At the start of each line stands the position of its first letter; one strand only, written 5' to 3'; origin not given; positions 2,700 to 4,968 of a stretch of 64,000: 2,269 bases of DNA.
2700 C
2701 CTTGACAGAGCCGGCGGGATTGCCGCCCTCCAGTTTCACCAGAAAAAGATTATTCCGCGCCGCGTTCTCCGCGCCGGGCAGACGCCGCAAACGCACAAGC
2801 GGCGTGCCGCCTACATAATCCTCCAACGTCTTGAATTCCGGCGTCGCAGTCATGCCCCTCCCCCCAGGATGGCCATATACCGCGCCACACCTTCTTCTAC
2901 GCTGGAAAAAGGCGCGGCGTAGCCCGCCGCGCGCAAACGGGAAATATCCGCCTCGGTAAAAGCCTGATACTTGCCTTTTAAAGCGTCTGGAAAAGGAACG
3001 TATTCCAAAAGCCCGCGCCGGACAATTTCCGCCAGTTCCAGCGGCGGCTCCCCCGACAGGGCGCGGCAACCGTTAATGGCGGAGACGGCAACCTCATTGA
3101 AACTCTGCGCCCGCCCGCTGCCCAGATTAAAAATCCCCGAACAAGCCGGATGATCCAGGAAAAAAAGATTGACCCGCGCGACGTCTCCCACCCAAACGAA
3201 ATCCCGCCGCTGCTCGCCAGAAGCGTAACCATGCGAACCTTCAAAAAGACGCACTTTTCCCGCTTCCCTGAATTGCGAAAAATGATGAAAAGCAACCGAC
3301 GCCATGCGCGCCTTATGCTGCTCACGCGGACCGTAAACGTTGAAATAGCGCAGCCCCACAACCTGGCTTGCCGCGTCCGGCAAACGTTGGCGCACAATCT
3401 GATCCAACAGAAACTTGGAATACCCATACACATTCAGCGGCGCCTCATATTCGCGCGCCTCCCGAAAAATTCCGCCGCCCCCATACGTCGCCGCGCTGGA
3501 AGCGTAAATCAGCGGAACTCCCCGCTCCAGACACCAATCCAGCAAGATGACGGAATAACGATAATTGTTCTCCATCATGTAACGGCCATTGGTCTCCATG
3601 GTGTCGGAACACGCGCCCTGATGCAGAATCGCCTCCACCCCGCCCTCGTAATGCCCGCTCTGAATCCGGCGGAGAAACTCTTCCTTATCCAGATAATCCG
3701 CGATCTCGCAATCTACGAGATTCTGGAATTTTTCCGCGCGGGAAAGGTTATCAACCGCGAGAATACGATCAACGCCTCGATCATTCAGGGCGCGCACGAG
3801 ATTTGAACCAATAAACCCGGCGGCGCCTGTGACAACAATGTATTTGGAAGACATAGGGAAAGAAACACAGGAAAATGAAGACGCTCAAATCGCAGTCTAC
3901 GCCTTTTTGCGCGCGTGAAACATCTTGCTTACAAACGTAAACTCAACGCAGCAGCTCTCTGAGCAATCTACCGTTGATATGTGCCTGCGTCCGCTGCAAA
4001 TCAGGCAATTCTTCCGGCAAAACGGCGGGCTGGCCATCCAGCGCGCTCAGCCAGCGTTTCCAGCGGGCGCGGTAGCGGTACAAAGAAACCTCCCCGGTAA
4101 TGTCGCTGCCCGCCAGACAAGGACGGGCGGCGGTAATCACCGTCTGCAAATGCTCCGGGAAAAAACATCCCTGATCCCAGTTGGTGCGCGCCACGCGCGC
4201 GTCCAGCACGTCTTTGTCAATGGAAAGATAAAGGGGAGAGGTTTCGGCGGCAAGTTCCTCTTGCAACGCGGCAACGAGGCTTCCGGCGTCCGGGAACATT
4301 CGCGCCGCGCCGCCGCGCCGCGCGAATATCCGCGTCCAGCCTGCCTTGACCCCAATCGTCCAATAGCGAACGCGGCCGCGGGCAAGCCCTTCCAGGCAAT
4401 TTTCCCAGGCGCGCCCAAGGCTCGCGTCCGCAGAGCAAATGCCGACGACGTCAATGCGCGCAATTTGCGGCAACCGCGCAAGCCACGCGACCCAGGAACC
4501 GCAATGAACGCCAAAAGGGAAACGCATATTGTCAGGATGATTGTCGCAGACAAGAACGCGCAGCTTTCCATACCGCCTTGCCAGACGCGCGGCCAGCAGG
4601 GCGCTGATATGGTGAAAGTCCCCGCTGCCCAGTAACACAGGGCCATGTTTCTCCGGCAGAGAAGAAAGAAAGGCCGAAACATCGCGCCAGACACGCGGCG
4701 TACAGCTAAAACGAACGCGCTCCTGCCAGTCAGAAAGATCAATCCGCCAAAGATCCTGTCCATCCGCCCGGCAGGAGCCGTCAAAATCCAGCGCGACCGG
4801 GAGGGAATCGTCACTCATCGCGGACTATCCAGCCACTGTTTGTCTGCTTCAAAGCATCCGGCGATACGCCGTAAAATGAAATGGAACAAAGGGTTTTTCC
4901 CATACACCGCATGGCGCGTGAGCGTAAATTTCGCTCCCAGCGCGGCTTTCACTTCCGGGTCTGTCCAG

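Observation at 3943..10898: Eight-gene uncharacterised amino-compound / envelope-modification pathway with Arn-like logic but no glycosyltransferase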

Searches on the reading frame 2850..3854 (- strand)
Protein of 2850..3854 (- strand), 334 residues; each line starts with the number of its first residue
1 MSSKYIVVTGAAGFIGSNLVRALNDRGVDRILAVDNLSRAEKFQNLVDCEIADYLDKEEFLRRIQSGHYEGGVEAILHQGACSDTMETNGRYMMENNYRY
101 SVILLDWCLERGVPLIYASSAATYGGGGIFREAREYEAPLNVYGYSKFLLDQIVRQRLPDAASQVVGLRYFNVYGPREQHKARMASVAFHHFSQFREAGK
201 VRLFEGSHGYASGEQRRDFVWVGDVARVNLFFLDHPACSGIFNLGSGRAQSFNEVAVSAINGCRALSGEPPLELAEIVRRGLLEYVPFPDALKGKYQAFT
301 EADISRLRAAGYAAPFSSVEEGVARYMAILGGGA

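Call 4: search_protein_families(library=pfam, proteins=[window:2850-3854:-], max_evalue=0.01)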
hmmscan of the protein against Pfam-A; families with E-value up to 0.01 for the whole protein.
window:2850-3854:- (334 aa): 6 families
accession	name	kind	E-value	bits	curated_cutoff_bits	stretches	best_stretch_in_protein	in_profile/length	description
PF01370.27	Epimerase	-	6.3e-45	153.9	20.9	1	6-245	1-240/240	NAD dependent epimerase/dehydratase family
PF16363.11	GDP_Man_Dehyd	-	1.6e-14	54.6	27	1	8-256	2-259/332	GDP-mannose 4,6 dehydratase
PF04321.23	RmlD_sub_bind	-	2.6e-11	43.6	27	1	6-179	3-157/287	RmlD substrate binding domain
PF01073.25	3Beta_HSD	-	1.5e-10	41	22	1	7-188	1-196/280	3-beta hydroxysteroid dehydrogenase/isomerase family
PF02719.21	Polysacc_synt_2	-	0.00023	20.9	20.2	0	6-52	1-44/293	Polysaccharide biosynthesis protein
PF07993.18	NAD_binding_4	-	0.0018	17.9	20.1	0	8-32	1-27/258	Male sterility protein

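Call 5: search_protein_families(library=ncbifam, proteins=[window:2850-3854:-], max_evalue=0.01)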
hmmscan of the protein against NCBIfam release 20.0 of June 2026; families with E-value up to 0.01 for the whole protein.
window:2850-3854:- (334 aa): 27 families (the best 25 are shown)
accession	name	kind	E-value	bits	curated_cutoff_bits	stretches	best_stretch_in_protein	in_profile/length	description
TIGR02197.1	heptose_epim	equivalog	1e-127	425.7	274.6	1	6-328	1-311/316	ADP-glyceromanno-heptose 6-epimerase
NF008360.0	PRK11150.1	equivalog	3.8e-124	413.9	452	1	6-330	2-306/310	ADP-glyceromanno-heptose 6-epimerase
TIGR01179.1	galE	equivalog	5.8e-27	94.4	262.3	1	6-256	2-268/332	UDP-glucose 4-epimerase GalE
TIGR03466.1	HpnA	hypoth_equivalog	4e-12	45.7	367.65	1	6-160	3-158/327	hopanoid-associated sugar epimerase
TIGR01181.1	dTDP_gluc_dehyt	equivalog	2.5e-10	40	365.1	1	6-257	2-255/321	dTDP-glucose 4,6-dehydratase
TIGR04180.1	EDH_00030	hypoth_equivalog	4.8e-08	32.4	475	1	6-256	1-249/297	NAD-dependent 4,6-dehydratase LegB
NF007582.0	PRK10217.1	equivalog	7e-08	31.9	698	1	4-48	2-46/355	dTDP-glucose 4,6-dehydratase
NF047922.1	GDPFucSynFcl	equivalog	9.1e-08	31.9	500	1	171-257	162-247/308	GDP-L-fucose synthase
NF007956.0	PRK10675.1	subfamily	1.1e-07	31.3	394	1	6-257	3-274/338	UDP-glucose 4-epimerase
TIGR01214.1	rmlD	equivalog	1.1e-07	31.2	224.05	1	6-174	2-151/285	dTDP-4-dehydrorhamnose reductase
NF043036.1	ErythonDh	equivalog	3.9e-07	29.6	325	1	6-153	3-159/321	D-erythronate dehydrogenase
NF007490.0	PRK10084.1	subfamily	4.9e-07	29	649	1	6-50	3-47/361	dTDP-glucose 4,6-dehydratase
NF011728.1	PRK15181.1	equivalog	5.7e-07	28.9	760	1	3-255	15-274/348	Vi polysaccharide biosynthesis UDP-N-acetylglucosaminuronic acid C-4 epimerase TviC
TIGR01777.1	yfcH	hypoth_equivalog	6.4e-06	25.9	207.35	0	6-30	1-25/292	TIGR01777 family oxidoreductase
NF042422.1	oxyalk_red_OleD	equivalog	1.1e-05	25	580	1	6-177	3-172/329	2-alkyl-3-oxoalkanoate reductase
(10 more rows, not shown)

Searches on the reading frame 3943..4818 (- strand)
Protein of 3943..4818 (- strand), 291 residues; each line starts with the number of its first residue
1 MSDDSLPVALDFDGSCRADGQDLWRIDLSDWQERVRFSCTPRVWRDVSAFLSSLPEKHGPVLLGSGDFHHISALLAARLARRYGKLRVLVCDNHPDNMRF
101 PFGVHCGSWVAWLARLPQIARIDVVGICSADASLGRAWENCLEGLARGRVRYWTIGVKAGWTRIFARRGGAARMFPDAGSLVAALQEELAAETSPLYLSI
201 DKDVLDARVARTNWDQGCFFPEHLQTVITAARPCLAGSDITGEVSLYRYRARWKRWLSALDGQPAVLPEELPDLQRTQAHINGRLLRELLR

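Call 4: search_protein_families(library=pfam, proteins=[window:3943-4818:-], max_evalue=0.01)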
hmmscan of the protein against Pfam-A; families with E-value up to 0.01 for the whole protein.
window:3943-4818:- (291 aa): 1 family
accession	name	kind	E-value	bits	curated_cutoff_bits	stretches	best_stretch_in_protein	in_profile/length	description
PF00491.26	Arginase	-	9.4e-08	32.3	22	1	39-211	65-220/280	Arginase family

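Call 5: search_protein_families(library=ncbifam, proteins=[window:3943-4818:-], max_evalue=0.01)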
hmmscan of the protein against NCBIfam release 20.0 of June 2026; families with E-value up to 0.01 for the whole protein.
window:3943-4818:- (291 aa): 0 families

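Call 13: search_solved_structures(query=window:3943-4818:-, max_evalue=1)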
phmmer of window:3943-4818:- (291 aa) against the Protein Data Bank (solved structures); distinct sequences matched with E-value up to 1: 1.
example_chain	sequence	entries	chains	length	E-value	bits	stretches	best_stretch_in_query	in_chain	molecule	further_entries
6iyt_A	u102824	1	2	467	0.79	12.1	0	150-176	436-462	Type I modular polyketide synthase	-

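Call 22: find_homologous_proteins(query=window:3943-4818:-)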
Query window:3943-4818:- (291 aa): 2261 proteins with E <= 0.001 among 8000 candidates; the best 120 are listed.
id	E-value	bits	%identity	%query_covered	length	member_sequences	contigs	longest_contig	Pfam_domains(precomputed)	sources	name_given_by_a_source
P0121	2.7e-197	672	100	100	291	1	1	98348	PF00491.27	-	-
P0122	8.3e-126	437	72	97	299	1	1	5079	PF00491.27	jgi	jgi:hypothetical protein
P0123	5.9e-111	389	63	99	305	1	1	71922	-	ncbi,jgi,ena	-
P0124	1.0e-109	385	63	99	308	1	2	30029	-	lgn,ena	-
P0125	4.9e-108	379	61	99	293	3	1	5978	-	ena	-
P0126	1.2e-106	375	62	99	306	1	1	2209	-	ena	-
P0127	2.6e-106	373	62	99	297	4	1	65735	-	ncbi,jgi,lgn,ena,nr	ncbi:MAG: hypothetical protein FWG52_02765 [Proteobacteria bacterium]|nr:hypothetical protein [Pseud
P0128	8.4e-106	372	61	96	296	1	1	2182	PF00491.27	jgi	jgi:hypothetical protein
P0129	8.4e-106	372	61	100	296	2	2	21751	-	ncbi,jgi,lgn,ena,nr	ncbi:MAG: arginase family protein [Betaproteobacteria bacterium]|nr:arginase family protein [Betapro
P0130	3.9e-105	370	60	99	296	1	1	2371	-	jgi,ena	-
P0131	4.9e-104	366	60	99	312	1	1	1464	-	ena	-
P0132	1.5e-103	364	58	99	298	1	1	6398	-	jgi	jgi:hypothetical protein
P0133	2.5e-103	364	60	99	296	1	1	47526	-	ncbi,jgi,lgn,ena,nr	ncbi:MAG: hypothetical protein FWD67_08655 [Betaproteobacteria bacterium]|nr:hypothetical protein [B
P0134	5.7e-103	362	61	99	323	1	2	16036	-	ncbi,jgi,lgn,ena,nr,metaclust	ncbi:MAG: hypothetical protein FWC58_11390 [Desulfobulbus sp.]|nr:hypothetical protein [Desulfobulbu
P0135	3.4e-102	360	59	99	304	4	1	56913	-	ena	-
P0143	6.3e-91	323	57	97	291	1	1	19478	PF00491.27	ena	-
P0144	3.8e-88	314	52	98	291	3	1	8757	PF00491.27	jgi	-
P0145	1.3e-87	312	54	97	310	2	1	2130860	PF00491.27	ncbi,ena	-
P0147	1.7e-86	308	52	97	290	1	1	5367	PF00491.27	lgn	-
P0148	3.4e-85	304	53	99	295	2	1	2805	PF00491.27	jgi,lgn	jgi:hypothetical protein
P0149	9.0e-85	303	54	97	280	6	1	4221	PF00491.27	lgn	-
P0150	9.8e-85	303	53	94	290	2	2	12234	PF00491.27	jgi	jgi:hypothetical protein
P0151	1.9e-84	302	55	97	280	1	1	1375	PF00491.27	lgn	-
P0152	2.1e-84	301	53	96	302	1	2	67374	PF00491.27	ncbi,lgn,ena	-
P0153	1.4e-83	299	55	96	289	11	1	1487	PF00491.27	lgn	-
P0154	3.7e-83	297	54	96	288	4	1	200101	PF00491.27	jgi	jgi:arginase family enzyme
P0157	8.4e-83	296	55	96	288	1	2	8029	PF00491.27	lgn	-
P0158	9.8e-83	296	53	97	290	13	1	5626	PF00491.27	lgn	-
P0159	1.1e-82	296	53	96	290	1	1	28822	PF00491.27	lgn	-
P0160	1.3e-82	296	51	96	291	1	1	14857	PF00491.27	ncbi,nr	ncbi:MAG TPA: arginase family protein [Rhodocyclaceae bacterium]|nr:arginase family protein [Rhodocy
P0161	1.9e-82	295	52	97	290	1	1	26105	PF00491.27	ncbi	ncbi:MAG: arginase family protein [Actinomycetota bacterium]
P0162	3.1e-82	294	51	97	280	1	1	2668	PF00491.27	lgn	-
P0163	3.6e-82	294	52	89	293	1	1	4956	PF00491.27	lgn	-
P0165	7.2e-82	293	49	99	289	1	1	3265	PF00491.27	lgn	-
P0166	8.4e-82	293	54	97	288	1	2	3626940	PF00491.27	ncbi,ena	-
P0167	1.2e-81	292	53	96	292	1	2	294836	PF00491.27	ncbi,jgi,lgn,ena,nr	ncbi:MAG: hypothetical protein H6R10_1042 [Rhodocyclaceae bacterium]|nr:hypothetical protein [Rhodoc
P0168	1.2e-81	292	51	97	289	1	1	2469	PF00491.27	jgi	-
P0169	1.4e-81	292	51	97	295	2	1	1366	PF00491.27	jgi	-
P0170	2.0e-81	292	53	100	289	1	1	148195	PF00491.27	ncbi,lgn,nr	ncbi:MAG: arginase family protein [Xanthomonadales bacterium]|nr:arginase family protein [Xanthomona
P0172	2.3e-81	291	52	96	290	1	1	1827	PF00491.27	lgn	-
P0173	2.9e-81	291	55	89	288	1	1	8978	PF00491.27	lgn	-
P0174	5.9e-81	290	53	97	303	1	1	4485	PF00491.27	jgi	-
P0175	6.4e-81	290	54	97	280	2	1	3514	PF00491.27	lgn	-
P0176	6.7e-81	290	52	97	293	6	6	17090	PF00491.27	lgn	-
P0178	1.3e-80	289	51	96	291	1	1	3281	PF00491.27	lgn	-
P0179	1.6e-80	289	53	97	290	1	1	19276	PF00491.27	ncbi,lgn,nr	ncbi:MAG TPA: arginase family protein [Rhodocyclaceae bacterium]|nr:arginase family protein [Rhodocy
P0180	2.1e-80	288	52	96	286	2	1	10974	PF00491.27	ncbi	-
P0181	2.2e-80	288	52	91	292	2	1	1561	PF00491.27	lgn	-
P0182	2.7e-80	288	53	89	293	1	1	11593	PF00491.27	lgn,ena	-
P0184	3.4e-80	288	53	92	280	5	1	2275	PF00491.27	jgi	jgi:arginase family enzyme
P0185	3.5e-80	288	53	97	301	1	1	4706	PF00491.27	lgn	-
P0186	4.1e-80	287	53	97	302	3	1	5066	PF00491.27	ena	-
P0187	4.3e-80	287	54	97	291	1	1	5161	PF00491.27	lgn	-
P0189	4.6e-80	287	49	97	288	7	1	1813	PF00491.27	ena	-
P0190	5.0e-80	287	52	98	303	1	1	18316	PF00491.27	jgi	jgi:hypothetical protein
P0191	5.7e-80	287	51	98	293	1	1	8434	PF00491.27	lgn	-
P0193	7.0e-80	287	51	96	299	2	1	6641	PF00491.27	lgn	-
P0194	7.6e-80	286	52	97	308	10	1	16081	PF00491.27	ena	-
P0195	8.6e-80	286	48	99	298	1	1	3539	PF00491.27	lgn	-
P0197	1.3e-79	286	51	97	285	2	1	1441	PF00491.27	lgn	-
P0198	1.5e-79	285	51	97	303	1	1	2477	PF00491.27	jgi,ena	jgi:hypothetical protein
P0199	2.7e-79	285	53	96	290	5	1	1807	PF00491.27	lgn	-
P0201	3.3e-79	284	51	96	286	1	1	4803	PF00491.27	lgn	-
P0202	3.4e-79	284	50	97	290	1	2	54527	PF00491.27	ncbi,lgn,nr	ncbi:MAG: hypothetical protein JWM03_949 [Rhodocyclales bacterium]|nr:hypothetical protein [Rhodocyc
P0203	4.1e-79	284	52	96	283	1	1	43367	PF00491.27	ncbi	-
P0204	4.4e-79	284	53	91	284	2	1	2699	PF00491.27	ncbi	ncbi:MAG TPA: hypothetical protein VF216_09525 [Mizugakiibacter sp.]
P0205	5.4e-79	284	51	98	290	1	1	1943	PF00491.27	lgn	-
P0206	5.7e-79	284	54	93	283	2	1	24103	PF00491.27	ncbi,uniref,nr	ncbi:hypothetical protein MBSD_n0501 [Mizugakiibacter sediminis]|uniref:Arginase family protein n=1 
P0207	5.7e-79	284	52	97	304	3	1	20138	PF00491.27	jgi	jgi:hypothetical protein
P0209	6.5e-79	283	53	97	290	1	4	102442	PF00491.27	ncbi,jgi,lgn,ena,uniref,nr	ncbi:hypothetical protein [Dokdonella sp.]|uniref:hypothetical protein n=1 Tax=Dokdonella sp. TaxID=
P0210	6.6e-79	283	51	97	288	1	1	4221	PF00491.27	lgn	-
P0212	1.4e-78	282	52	97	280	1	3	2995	PF00491.27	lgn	-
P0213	1.4e-78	282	51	96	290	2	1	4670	PF00491.27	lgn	-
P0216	1.7e-78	282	52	96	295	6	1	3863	PF00491.27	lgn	-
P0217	2.0e-78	282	52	97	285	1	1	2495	PF00491.27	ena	-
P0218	2.0e-78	282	53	98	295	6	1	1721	PF00491.27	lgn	-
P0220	2.3e-78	282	50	97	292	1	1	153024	PF00491.27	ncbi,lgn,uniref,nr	ncbi:Arginase family protein [Pigmentiphaga humi]|uniref:Arginase family protein n=1 Tax=Pigmentipha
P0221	2.4e-78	282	55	91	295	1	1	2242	PF00491.27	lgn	-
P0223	3.3e-78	281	52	97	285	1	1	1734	PF00491.27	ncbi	-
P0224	3.4e-78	281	51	97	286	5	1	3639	PF00491.27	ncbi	-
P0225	3.7e-78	281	52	95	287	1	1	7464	PF00491.27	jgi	-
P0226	3.8e-78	281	52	94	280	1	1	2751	PF00491.27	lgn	-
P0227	3.8e-78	281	50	98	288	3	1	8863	PF00491.27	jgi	jgi:hypothetical protein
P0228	3.9e-78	281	54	97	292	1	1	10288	PF00491.27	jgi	jgi:hypothetical protein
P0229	4.1e-78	281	51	97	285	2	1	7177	PF00491.27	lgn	-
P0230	4.8e-78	281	51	96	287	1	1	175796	PF00491.27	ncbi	-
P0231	4.9e-78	281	52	97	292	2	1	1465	PF00491.27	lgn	-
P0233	6.7e-78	280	51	96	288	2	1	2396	PF00491.27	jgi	jgi:hypothetical protein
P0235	8.9e-78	280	53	97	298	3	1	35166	PF00491.27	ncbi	-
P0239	1.1e-77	279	53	89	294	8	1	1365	PF00491.27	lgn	-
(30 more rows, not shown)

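Call 31: predict_structure(alignment_id=A1)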
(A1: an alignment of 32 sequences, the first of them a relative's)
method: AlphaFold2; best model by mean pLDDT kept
length: 291 residues; sequences in the alignment: 32
mean_pLDDT: 88.3   pTM: 0.90
mean pLDDT of the five models: 88.3, 87.1, 85.5, 84.4, 81.8
residues with pLDDT >= 90: 174; 70-90: 97; 50-70: 16; < 50: 4
segments of 3 or more residues with pLDDT < 50: none
pLDDT, mean of each block of 10 residues (from residue 1): 79 91 94 86 93 93 87 95 96 76 64 94 93 79 90 88 73 94 98 97 91 84 98 97 80 80 82 93 96 92
secondary structure, 60 per line:
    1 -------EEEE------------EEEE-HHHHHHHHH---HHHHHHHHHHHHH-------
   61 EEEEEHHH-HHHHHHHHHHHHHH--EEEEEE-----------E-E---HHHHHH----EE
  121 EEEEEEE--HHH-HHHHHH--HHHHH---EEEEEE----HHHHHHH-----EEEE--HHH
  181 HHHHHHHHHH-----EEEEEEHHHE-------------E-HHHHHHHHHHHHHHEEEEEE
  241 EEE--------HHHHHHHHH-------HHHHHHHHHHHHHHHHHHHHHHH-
elements in order: E8-11 E24-27 H29-37 H41-53 E61-65 H70-83 E86-91 H109-114 E119-127 H134-139 H142-146 E150-155 H160-166 E172-175 H178-190 E196-201 H221-234 E235-243 H252-260 H268-290

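Call 35: fold_search(model_id=the predicted structure, library=pdb)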
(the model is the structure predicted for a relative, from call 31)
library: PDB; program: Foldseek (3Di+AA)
matches with E <= 10: 1098; with E <= 0.001: 71
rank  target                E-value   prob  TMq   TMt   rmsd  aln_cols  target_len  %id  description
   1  1gq6_A                4.0e-07  1.00  0.55  0.55   6.1       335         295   15  PROCLAVAMINATE AMIDINO HYDROLASE FROM STREPTOMYCES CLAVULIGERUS (released 2002-06-06)
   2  4q3v_D                6.7e-07  1.00  0.51  0.46   8.0       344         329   14  Crystal structure of Schistosoma mansoni arginase in complex with inhibitor BEC (released 2014-07-16)
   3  4q3v_C                7.0e-07  1.00  0.52  0.46   9.0       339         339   16  Crystal structure of Schistosoma mansoni arginase in complex with inhibitor BEC (released 2014-07-16)
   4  4q3v_A                7.9e-07  1.00  0.52  0.46   8.9       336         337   16  Crystal structure of Schistosoma mansoni arginase in complex with inhibitor BEC (released 2014-07-16)
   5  1gq6_B                9.3e-07  1.00  0.51  0.49   5.9       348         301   14  PROCLAVAMINATE AMIDINO HYDROLASE FROM STREPTOMYCES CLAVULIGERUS (released 2002-06-06)
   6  1gq6_C                1.0e-06  1.00  0.54  0.54   5.1       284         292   16  PROCLAVAMINATE AMIDINO HYDROLASE FROM STREPTOMYCES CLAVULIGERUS (released 2002-06-06)
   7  4dz4_A                1.0e-06  1.00  0.49  0.46   6.7       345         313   14  X-ray crystal structure of a hypothetical Agmatinase from Burkholderia thailandensis (released 2012-03-28)
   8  7lox_C                1.0e-06  1.00  0.44  0.44   9.3       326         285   12  The structure of Agmatinase from E. Coli at 3.2 A displaying guanidine in the active site (released 2021-05-12)
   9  9fek_L                1.3e-06  1.00  0.55  0.44   7.6       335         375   16  Crystal structure of guanidinase from Nitrospira inopinata (released 2024-08-14)
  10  4q3p_B                1.3e-06  1.00  0.52  0.46   8.9       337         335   16  Crystal structure of Schistosoma mansoni arginase (released 2014-07-16)
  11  4q3t_A                1.4e-06  1.00  0.53  0.47   7.5       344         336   15  Crystal structure of Schistosoma mansoni arginase in complex with inhibitor NOHA (released 2014-07-16)
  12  7lba_E                1.5e-06  1.00  0.48  0.46   7.5       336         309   12  E. coli Agmatinase (released 2021-03-31)
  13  1wva_A                1.7e-06  1.00  0.57  0.55   6.6       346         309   14  Crystal structure of human arginase I from twinned crystal (released 2005-09-06)
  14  8x3g_E                1.8e-06  1.00  0.48  0.42   8.2       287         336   12  Crystal structure of metformin hydrolase from Aminobacter (released 2024-09-11)
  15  4q3r_C                2.2e-06  1.00  0.50  0.45   8.1       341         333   15  Crystal structure of Schistosoma mansoni arginase in complex with inhibitor ABHDP (released 2014-07-16)
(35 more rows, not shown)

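Call 51: search_solved_structures(query=A1, max_evalue=10, show_alignments=2)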
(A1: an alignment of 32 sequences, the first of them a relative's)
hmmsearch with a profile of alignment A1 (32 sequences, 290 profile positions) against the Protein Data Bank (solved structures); distinct sequences matched with E-value up to 10: 8.
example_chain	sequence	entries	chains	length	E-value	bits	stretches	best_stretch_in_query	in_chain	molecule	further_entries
6vsu_A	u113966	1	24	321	0.0046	19.7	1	164-235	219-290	Arginase 1, mitochondrial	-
6vss_A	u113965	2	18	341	0.0052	19.5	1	164-235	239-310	Arginase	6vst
12bp_X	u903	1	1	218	0.017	17.8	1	60-130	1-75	Eukaryotic peptide chain release factor GTP-binding subunit ERF3A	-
4rhm_A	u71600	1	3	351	0.12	15.1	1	186-237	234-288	Arginase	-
4rhl_A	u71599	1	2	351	0.23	14.1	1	186-237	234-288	Arginase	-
3pzl_A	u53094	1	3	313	0.33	13.6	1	166-236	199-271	Agmatine ureohydrolase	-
4qcc_A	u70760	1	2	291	1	12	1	170-233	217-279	2-dehydro-3-deoxy-6-phosphogalactonate aldolase, peptidyl-prolyl cis-trans isomerase chime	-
1gq6_A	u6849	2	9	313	2.7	10.6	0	187-205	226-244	PROCLAVAMINATE AMIDINO HYDROLASE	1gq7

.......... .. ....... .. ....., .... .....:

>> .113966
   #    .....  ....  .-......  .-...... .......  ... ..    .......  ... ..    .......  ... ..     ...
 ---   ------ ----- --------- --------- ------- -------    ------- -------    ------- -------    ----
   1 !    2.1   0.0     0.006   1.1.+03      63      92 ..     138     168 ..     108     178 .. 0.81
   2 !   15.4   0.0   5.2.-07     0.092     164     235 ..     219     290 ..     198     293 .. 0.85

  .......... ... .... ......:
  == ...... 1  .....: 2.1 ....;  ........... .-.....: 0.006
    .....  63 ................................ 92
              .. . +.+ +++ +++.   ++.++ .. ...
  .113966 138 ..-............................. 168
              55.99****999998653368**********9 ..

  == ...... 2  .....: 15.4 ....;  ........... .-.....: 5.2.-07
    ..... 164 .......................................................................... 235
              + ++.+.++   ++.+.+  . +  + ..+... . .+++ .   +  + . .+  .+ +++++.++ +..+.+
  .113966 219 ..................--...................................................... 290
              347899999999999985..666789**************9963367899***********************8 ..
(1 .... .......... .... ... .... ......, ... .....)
